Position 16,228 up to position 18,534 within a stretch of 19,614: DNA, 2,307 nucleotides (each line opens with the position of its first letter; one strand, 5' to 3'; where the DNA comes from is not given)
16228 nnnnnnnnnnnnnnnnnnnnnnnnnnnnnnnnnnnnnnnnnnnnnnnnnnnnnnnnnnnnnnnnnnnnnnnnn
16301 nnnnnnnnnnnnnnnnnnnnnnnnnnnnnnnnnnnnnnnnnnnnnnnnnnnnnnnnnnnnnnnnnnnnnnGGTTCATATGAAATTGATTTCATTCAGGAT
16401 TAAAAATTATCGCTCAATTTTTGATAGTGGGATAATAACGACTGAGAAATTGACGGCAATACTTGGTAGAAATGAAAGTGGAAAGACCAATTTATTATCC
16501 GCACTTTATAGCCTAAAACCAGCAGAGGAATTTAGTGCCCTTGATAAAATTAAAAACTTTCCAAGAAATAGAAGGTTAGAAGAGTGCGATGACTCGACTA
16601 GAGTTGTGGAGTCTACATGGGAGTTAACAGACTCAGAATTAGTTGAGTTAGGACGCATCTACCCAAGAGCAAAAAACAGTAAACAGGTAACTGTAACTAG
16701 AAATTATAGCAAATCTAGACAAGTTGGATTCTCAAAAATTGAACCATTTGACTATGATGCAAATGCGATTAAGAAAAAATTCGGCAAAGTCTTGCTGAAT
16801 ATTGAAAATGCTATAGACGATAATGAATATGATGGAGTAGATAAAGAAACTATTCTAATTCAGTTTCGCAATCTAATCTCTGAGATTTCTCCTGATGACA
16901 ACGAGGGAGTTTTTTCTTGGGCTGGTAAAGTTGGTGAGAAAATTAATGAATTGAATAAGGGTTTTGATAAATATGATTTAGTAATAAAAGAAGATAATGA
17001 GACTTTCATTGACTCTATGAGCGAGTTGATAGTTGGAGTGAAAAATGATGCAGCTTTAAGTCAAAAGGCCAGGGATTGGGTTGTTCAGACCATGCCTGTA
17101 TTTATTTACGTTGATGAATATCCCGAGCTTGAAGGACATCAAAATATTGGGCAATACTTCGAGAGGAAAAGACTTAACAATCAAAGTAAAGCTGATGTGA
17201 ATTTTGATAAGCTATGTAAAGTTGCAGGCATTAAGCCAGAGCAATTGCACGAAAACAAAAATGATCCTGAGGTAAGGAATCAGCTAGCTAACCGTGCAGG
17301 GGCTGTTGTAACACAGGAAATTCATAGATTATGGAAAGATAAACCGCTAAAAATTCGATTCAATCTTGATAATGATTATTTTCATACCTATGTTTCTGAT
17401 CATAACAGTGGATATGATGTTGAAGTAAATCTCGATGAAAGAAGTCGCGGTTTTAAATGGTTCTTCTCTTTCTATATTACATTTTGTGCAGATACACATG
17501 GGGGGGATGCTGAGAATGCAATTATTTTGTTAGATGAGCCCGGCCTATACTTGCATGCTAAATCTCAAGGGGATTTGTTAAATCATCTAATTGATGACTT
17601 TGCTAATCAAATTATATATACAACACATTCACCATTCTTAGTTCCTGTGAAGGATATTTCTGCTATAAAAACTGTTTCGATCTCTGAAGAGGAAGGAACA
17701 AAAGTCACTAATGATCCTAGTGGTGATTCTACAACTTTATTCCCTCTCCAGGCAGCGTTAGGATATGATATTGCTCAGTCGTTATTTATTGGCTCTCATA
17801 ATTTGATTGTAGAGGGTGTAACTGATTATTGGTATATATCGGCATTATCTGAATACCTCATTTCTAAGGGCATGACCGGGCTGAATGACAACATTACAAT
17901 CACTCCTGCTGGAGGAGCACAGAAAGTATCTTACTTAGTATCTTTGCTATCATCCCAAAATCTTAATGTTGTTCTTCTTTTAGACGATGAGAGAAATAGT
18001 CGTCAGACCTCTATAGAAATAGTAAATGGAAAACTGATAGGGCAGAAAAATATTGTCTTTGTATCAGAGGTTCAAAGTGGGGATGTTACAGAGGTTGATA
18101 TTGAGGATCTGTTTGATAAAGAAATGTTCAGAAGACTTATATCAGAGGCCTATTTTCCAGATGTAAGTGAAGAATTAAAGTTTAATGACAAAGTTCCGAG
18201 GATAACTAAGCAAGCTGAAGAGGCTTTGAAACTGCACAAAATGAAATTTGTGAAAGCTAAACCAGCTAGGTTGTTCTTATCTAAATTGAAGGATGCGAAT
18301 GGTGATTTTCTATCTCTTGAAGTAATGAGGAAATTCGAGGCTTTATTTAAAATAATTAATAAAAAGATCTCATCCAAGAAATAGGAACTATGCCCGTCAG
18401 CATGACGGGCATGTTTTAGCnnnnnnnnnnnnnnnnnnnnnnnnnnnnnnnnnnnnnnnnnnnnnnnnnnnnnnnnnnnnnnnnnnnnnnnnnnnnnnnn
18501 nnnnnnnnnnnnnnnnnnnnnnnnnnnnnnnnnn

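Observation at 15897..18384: Two-gene cargo operon in the psu-int hotspot: membrane-anchored small protein plus OLD-family ATPase-Toprim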

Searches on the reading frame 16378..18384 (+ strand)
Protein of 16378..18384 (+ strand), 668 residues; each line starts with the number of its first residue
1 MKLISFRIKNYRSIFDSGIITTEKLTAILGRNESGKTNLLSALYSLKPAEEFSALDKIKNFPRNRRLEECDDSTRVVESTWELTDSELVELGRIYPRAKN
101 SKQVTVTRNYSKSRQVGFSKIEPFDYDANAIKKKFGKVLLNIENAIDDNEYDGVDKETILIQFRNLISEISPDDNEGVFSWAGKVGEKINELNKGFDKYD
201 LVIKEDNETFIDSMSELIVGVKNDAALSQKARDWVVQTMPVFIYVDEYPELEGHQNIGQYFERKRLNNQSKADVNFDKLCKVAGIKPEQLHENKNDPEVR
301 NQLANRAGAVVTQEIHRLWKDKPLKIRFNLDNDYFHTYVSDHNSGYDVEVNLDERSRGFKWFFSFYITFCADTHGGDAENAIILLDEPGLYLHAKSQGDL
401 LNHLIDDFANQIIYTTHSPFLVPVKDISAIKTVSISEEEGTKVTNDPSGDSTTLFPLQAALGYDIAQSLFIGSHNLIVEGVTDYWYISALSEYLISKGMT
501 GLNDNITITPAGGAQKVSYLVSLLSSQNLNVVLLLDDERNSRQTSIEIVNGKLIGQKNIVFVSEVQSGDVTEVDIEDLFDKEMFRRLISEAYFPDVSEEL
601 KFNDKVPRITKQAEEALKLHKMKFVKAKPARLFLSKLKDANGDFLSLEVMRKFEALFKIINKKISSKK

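Call 5: search_protein_families(library=pfam, proteins=[window:16378-18384:+], max_evalue=0.01)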
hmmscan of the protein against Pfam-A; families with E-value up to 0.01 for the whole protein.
window:16378-18384:+ (668 aa): 5 families
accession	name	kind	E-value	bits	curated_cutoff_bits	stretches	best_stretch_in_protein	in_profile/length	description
PF13175.12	AAA_15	-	2.1e-18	67.5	32.1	1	1-422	1-374/374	AAA ATPase domain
PF13304.12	AAA_21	-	4.3e-16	60.3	27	2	237-422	140-303/304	AAA domain, putative AbiEii toxin, Type IV TA system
PF20469.4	OLD-like_TOPRIM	-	5.9e-05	24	23.2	1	476-536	7-65/67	Overcoming lysogenization defect protein-like, TOPRIM domain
PF02463.25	SMC_N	-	0.00011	22.2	40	1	4-369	3-151/220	RecF/RecN/SMC N terminal domain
PF24395.1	OLD-like_TOPRIM_1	-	0.0032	17.7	27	1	475-561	2-83/162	OLD-like TOPRIM 1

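Call 6: search_protein_families(library=padloc, proteins=[window:16378-18384:+], max_evalue=0.01)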
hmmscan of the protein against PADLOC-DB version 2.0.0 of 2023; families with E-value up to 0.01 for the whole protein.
window:16378-18384:+ (668 aa): 107 families (the best 25 are shown)
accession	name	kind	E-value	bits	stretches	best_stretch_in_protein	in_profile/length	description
PDLC02358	Old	-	2e-20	71.1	2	376-536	281-446/578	Old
PDLC02979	AriA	-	1.3e-19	69.3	1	1-422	1-373/373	-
PDLC02980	AriA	-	2.8e-19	68.2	2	231-422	134-303/304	-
PDLC00304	PtuA1|PtuA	-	7.4e-16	56.3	2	351-447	253-356/444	AAA ATPase domain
PDLC00267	PtuA1|PtuA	-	2.8e-14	51.1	2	380-423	286-330/438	AAA ATPase domain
PDLC00066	GajA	-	3.1e-14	50.4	2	371-542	270-437/567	AAA ATPase domain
PDLC00067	GajA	-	8.3e-14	49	2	376-605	301-527/604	AAA ATPase domain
PDLC00085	GajA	-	1e-13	49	2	1-55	1-55/580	AAA ATPase domain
PDLC02915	ATPase-Toprim_I-B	-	1.9e-13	48.1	2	366-438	242-317/623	-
PDLC00271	PtuA1|PtuA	-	2.3e-13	48.5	2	379-423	278-323/421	AAA ATPase domain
PDLC02981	AriAB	-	6.8e-13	46.2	2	377-421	328-376/694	-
PDLC00075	GajA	-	8.2e-13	45.7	1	348-565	242-447/536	AAA ATPase domain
PDLC02335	AbiLi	-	1.3e-12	45.4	1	2-435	49-243/326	AbiLi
PDLC00278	PtuA1|PtuA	-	2.3e-12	44.9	2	380-423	288-332/436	AAA ATPase domain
PDLC00091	GajA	-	5.1e-12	43.4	2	380-498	297-417/627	AAA ATPase domain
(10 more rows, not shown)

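Call 8: search_protein_families(library=ncbifam, proteins=[window:16378-18384:+], max_evalue=0.01)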
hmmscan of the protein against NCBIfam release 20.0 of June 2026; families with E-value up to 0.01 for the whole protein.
window:16378-18384:+ (668 aa): 9 families
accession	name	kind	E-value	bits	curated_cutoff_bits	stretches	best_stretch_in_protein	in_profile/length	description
NF041760.1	PtuA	equivalog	5e-10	38.9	500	1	382-448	379-445/524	retron Ec78 anti-phage system effector ATPase PtuA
NF038234.1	retron_eff_Eco8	equivalog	5.3e-09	35.2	250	1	1-43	1-43/679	retron Eco8 family effector endonuclease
TIGR00611.2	recf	equivalog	8e-07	28.5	172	1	5-49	3-47/339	DNA replication/repair protein RecF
NF010680.0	PRK14079.1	equivalog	5.6e-06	25.6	386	1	1-44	1-44/349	recombination protein F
NF000355.4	ribo_prot_ABC_F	equivalog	0.00026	20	380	0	20-51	336-369/499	ribosomal protection-like ABC-F family protein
NF040873.1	AztA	equivalog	0.0012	18.4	220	0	20-44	15-39/191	zinc ABC transporter ATP-binding protein AztA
NF008409.0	PRK11231.1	equivalog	0.0047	16.3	375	0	380-403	157-180/255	Fe(3+) dicitrate ABC transporter ATP-binding protein FecE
TIGR03873.1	F420-0_ABC_ATP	hypoth_equivalog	0.0049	16.1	372.4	0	23-98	27-105/256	putative F420-0 ABC transporter ATP-binding protein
NF007606.0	PRK10253.1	equivalog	0.0074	15.7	497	0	379-414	161-195/266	iron-enterobactin ABC transporter ATP-binding protein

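Call 18: search_solved_structures(query=window:16378-18381:+, max_evalue=0.01, show_alignments=1)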
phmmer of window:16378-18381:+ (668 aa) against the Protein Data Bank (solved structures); distinct sequences matched with E-value up to 0.01: 12.
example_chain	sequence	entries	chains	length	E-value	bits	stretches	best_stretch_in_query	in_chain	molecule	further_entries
6p74_A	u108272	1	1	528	7.3e-06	28.2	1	382-490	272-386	Putative ATP-dependent endonuclease of the OLD family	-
22bu_B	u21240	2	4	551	0.0004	22.5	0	381-447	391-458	AAA family ATPase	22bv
9kjx_B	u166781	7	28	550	0.00049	22.2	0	380-431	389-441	AAA family ATPase | Retron I-A effector PtuA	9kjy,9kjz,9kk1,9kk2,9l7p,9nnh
9vkz_A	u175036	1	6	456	0.00064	21.8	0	380-426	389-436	Retron Ec78 probable ATPase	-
9vh1_D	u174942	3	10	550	0.00075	21.6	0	380-431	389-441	Retron Ec78 probable ATPase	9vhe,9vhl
9nnk_C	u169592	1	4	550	0.00077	21.5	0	380-431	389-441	Retreon I-A effector PtuA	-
9nnb_C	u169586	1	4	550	0.0013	20.8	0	380-431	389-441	Retron I-A effector PtuA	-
8v45_A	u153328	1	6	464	0.0032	19.5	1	378-423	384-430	AriA antitoxin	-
8ux9_B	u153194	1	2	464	0.0032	19.5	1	378-423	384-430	AriA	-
22et_E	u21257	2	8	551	0.0049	18.9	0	381-447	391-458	PtuA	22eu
9u9y_A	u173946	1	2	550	0.005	18.8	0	380-431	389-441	AAA family ATPase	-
8v46_A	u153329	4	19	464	0.0083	18.1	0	378-423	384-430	AriA antitoxin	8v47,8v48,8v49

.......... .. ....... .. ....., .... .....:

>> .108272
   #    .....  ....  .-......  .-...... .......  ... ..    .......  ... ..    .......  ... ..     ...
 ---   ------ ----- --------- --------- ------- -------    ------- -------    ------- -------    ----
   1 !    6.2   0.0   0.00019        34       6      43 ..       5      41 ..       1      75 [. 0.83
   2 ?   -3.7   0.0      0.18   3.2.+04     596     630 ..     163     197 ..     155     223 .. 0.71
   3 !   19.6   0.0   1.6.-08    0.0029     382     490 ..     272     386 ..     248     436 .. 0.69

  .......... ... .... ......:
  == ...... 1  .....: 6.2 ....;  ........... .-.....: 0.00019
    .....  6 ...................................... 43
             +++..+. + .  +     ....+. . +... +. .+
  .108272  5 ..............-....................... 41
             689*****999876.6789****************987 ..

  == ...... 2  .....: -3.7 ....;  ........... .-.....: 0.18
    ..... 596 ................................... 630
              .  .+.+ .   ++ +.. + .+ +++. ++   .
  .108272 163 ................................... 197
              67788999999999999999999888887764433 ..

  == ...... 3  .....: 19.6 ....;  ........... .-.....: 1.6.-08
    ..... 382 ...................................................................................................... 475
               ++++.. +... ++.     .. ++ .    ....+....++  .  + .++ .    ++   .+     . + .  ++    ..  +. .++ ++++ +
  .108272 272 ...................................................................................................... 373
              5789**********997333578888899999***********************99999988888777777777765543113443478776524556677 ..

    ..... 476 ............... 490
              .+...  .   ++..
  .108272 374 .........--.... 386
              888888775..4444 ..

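Call 33: find_homologous_proteins(query=window:16378-18381:+, max_evalue=0.00001)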
Query window:16378-18381:+ (668 aa): 7951 proteins with E <= 0.00001 among 8000 candidates; the best 120 are listed.
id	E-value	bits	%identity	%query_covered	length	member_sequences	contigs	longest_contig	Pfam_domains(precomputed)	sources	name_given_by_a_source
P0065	0.0e+0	1483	100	100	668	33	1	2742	PF13175.13,PF13304.13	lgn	-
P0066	0.0e+0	1438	96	100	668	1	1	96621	PF13175.13,PF13304.13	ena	-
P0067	0.0e+0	1425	96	100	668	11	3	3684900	PF13175.13,PF13304.13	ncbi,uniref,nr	ncbi:AAA family ATPase [Edwardsiella tarda]|uniref:AAA family ATPase n=1 Tax=Edwardsiella tarda TaxI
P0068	0.0e+0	1275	84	100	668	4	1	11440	PF13175.13,PF13304.13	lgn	-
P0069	0.0e+0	1115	74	100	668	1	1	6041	PF13175.13,PF13304.13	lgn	-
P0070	2.7e-254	864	60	100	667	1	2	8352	PF13175.13,PF13304.13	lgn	-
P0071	2.9e-254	864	59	100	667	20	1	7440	PF13175.13,PF13304.13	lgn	-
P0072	2.2e-253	861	59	100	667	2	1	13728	PF13175.13,PF02463.26,PF13304.13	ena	-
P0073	3.0e-253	860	59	100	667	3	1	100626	PF13175.13,PF13304.13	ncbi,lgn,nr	ncbi:TPA: AAA family ATPase [Enterobacter hormaechei subsp. steigerwaltii]|nr:AAA family ATPase [Ent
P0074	3.2e-253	860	59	100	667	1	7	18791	PF13175.13,PF13304.13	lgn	-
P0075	4.0e-253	860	59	100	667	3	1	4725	PF13175.13,PF13304.13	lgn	-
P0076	1.8e-252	858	59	100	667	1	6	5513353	PF13175.13,PF13304.13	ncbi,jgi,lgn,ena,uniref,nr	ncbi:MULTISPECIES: AAA family ATPase [Serratia]|uniref:AAA family ATPase n=1 Tax=Serratia TaxID=613 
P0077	3.0e-252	857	59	100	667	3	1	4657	PF13175.13,PF02463.26,PF13304.13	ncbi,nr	ncbi:TPA: AAA family ATPase [Serratia rubidaea]|nr:AAA family ATPase [Serratia rubidaea]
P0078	1.9e-251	854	59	100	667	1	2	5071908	PF13175.13,PF13304.13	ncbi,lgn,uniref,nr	ncbi:AAA family ATPase [Serratia marcescens]|uniref:AAA family ATPase n=1 Tax=Serratia marcescens Ta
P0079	2.0e-251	854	59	100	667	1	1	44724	PF13175.13,PF13304.13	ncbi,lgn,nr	ncbi:AAA family ATPase [Enterobacter hormaechei]|nr:AAA family ATPase [Enterobacter hormaechei]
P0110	6.9e-226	770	54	99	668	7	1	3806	PF20469.5,PF13175.13,PF13304.13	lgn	-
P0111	9.0e-223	760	55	99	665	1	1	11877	PF20469.5,PF13175.13,PF02463.26,PF13304.13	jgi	jgi:predicted ATP-dependent endonuclease of OLD family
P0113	3.2e-222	758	56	99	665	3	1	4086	PF20469.5,PF13175.13,PF13304.13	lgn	-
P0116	2.2e-221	755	55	99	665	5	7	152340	PF20469.5,PF13175.13,PF02463.26,PF13304.13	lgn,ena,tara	tara:strand:- start:248 stop:2245 length:1998 start_codon:yes stop_codon:yes gene_type:complete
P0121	2.8e-220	751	55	99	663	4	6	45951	PF20469.5,PF13175.13,PF13304.13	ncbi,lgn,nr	ncbi:hypothetical protein ATW7_11125 [Alteromonadales bacterium TW-7]|nr:hypothetical protein ATW7_1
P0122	3.0e-220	751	55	99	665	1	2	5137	PF20469.5,PF13175.13,PF02463.26,PF13304.13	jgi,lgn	jgi:predicted ATPase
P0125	8.6e-219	747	54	99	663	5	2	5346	PF20469.5,PF13175.13,PF13304.13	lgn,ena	-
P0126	9.7e-219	746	55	99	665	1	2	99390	PF20469.5,PF13175.13,PF02463.26,PF13304.13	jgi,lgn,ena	-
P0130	1.9e-216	739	54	99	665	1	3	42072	PF20469.5,PF13175.13,PF02463.26,PF13304.13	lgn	-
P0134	8.4e-215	733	51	99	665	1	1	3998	PF20469.5,PF11398.15,PF13175.13,PF02463.26,PF13304.13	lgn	-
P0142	1.0e-212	726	51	99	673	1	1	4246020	PF13175.13,PF13304.13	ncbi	ncbi:AAA family ATPase [Stenotrophomonas rhizophila]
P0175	3.0e-209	715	49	99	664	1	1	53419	PF13175.13,PF13304.13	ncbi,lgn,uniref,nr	ncbi:AAA family ATPase [Oceanibaculum pacificum]|uniref:Endonuclease GajA/Old nuclease/RecF-like AAA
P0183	1.0e-208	713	52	100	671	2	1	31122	PF13175.13,PF13304.13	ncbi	ncbi:AAA family ATPase [Mesorhizobium sp. A623]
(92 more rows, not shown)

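Call 34: find_encoding_contigs(protein=P0142, flank=6000, max_places=1)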
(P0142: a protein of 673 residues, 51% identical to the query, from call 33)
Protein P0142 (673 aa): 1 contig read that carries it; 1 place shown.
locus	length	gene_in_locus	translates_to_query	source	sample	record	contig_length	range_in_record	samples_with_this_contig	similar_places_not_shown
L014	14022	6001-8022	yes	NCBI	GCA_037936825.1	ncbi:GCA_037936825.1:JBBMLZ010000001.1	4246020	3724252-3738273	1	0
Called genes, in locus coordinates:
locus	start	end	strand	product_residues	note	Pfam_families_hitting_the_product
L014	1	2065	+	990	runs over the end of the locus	PF07715:Plug, PF00593:TonB_dep_Rec_b-barrel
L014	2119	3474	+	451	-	PF01408:GFO_IDH_MocA (weak), PF21252:Glyco_hydro_109_C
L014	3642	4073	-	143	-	-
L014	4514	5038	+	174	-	-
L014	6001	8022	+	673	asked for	PF13175:AAA_15, PF13304:AAA_21 (weak)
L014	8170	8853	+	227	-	-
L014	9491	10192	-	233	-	-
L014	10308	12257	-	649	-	PF06048:DUF927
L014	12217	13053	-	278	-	PF13362:Toprim_3, PF13662:Toprim_4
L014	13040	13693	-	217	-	-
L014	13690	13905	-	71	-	-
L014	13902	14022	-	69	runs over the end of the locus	-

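Call 35: find_encoding_contigs(protein=P0183, flank=6000, max_places=1)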
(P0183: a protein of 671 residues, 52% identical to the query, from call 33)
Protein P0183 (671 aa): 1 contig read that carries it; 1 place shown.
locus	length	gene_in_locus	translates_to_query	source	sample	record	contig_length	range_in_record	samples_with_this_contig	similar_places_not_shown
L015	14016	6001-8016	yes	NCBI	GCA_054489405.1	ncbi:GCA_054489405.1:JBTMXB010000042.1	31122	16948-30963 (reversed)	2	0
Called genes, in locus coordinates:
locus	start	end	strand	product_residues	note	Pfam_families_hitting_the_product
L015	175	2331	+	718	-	PF02195:ParB_N, PF17762:HTH_ParB (faint)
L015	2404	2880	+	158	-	PF27770:UCP036055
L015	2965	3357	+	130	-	-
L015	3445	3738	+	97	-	PF19419:DUF5983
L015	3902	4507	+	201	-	PF07215:DUF1419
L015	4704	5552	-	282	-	-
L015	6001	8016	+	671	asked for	PF13175:AAA_15, PF13304:AAA_21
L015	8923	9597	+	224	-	PF01527:HTH_Tnp_1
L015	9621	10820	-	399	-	PF06666:DUF1173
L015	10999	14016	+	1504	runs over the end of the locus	PF13872:AAA_34, PF13871:Helicase_C_4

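Call 36: find_encoding_contigs(protein=P0175, flank=6000, max_places=1)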
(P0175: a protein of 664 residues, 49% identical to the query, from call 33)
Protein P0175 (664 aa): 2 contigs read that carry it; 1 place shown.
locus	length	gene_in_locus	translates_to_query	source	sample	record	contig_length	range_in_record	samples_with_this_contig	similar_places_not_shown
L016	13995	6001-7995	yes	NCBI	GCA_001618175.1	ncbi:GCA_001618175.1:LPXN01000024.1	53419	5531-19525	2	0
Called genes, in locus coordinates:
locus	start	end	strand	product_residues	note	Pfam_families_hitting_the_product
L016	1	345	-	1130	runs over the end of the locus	PF13643:DUF4145 (weak), PF04313:HSDR_N (weak), PF00270:DEAD, PF04851:ResIII, PF18766:SWI2_SNF2, PF00271:Helicase_C, PF08463:EcoEI_R_C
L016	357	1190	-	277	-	-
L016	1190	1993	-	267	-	PF09509:Hypoth_Ymh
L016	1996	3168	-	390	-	PF01420:Methylase_S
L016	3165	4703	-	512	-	PF12161:HsdM_N, PF02384:N6_Mtase, PF01170:UPF0020, PF07669:Eco57I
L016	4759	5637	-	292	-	PF26109:WHD_BrxR, PF13280:WYL (weak), PF26107:BrxR_CTD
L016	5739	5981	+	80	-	PF09954:DUF2188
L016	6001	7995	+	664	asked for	PF13175:AAA_15, PF13304:AAA_21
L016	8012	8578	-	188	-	PF00239:Resolvase, PF13565:HTH_32 (weak), PF02796:HTH_7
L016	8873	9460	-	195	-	PF00765:Autoind_synth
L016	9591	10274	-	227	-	PF03472:Autoind_bind, PF00196:GerE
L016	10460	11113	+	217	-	PF01656:CbiA, PF10609:ParA (weak), PF13614:AAA_31 (faint)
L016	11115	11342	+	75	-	-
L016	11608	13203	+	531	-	PF02534:T4SS-DNA_transf, PF10412:TrwB_AAD_bind, PF12696:TraG-D_C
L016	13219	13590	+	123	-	-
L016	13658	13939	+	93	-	PF08681:TacA1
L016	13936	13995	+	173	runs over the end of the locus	PF00583:Acetyltransf_1 (weak), PF13508:Acetyltransf_7 (weak), PF13673:Acetyltransf_10 (weak)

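Call 44: find_related_loci(query=A2, collection=genome_contigs, flank=3000)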
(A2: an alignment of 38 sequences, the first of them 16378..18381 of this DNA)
Query A2 (668 aa) in genome_contigs; peptide patterns used: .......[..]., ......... (x = any residue, [..] = any of these).
239 stretches matched a pattern; 229 encode a relative of the query (tblastn E <= 1e-3); the best 80 are kept; 79 distinct loci.
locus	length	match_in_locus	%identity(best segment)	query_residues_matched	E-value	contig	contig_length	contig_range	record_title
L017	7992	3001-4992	49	1-664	0e+0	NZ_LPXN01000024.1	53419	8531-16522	Oceanibaculum pacificum strain MCCC 1A02656 contig12, whole genome shotgun sequence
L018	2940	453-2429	51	1-664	0e+0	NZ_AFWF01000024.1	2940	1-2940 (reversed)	Vibrio ichthyoenteri ATCC 700023 VII00023_120, whole genome shotgun sequence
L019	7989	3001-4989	49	1-664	0e+0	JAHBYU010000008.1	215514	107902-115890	MAG: Rhizobiaceae bacterium isolate ACE_PRO27 PRO27_8, whole genome shotgun sequence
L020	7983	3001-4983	51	1-664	0e+0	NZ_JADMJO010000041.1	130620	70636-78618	MAG: Hydrogenophaga sp. isolate MAG_35 NODE_102_length_130620_cov_78.919144, whole genome shotgun sequence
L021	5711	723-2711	50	1-663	0e+0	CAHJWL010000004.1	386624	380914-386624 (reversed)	Acidobacteriaceae bacterium isolate Lichen_MAGs_lobaria1 genome assembly, contig: NODE_7_length_386624_cov_7.688977, who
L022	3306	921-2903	50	1-663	0e+0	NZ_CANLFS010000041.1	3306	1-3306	Uncultured Halomonas sp. isolate 3-558-1-J.fasta NODE_41, whole genome shotgun sequence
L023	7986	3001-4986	50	1-664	0e+0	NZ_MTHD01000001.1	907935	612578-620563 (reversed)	Azonexus hydrophilus strain ZS02 NODE_1_length_907935_cov_52.7657_ID_540, whole genome shotgun sequence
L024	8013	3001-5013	49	1-667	0e+0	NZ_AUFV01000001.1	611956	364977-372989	Solimonas flava DSM 18980 K343DRAFT_scaffold00001.1_C, whole genome shotgun sequence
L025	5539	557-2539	51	1-664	0e+0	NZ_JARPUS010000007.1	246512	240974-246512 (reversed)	Pseudomonas sp. GOM6 spades_GOM6_rawreads_contigs_contig_7, whole genome shotgun sequence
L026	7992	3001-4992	49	1-664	0e+0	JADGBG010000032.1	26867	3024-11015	MAG: Alphaproteobacteria bacterium isolate nSSYDbin4 nSSYD_bin4_NODE_307_length_26867_cov_9.679323, whole genome shotgun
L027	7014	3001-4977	48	1-661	0e+0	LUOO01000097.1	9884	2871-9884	MAG: Maritimibacter sp. REDSEA-S28_B5 scaffold97, whole genome shotgun sequence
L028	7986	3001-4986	50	1-664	0e+0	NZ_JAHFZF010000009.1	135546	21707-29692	Rhodoferax sp. U11-2br contig00009, whole genome shotgun sequence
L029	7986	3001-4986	47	1-667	0e+0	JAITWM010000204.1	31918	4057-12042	MAG: Lysobacteraceae bacterium isolate Xx448_bin17 k119_280914, whole genome shotgun sequence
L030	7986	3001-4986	47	1-664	0e+0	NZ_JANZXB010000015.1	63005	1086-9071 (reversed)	Sphingomonas sp. LC-1 Scaffold15, whole genome shotgun sequence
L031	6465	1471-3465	49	1-665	0e+0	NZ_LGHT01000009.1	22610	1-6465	Pseudorhodobacter wandonensis strain KCTC 23672 ctg7180000015637, whole genome shotgun sequence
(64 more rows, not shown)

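Call 47: search_protein_families(library=pfam, proteins=[L016:5739-5981:+], max_evalue=0.1)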
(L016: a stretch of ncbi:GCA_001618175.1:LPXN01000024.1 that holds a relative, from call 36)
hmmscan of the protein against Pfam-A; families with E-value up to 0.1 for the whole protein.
L016:5739-5981:+ (80 aa): 1 family
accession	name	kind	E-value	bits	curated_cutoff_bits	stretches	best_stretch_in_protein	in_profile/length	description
PF09954.14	DUF2188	-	7.7e-18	64.8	22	1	7-66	2-62/62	Uncharacterized protein conserved in bacteria (DUF2188)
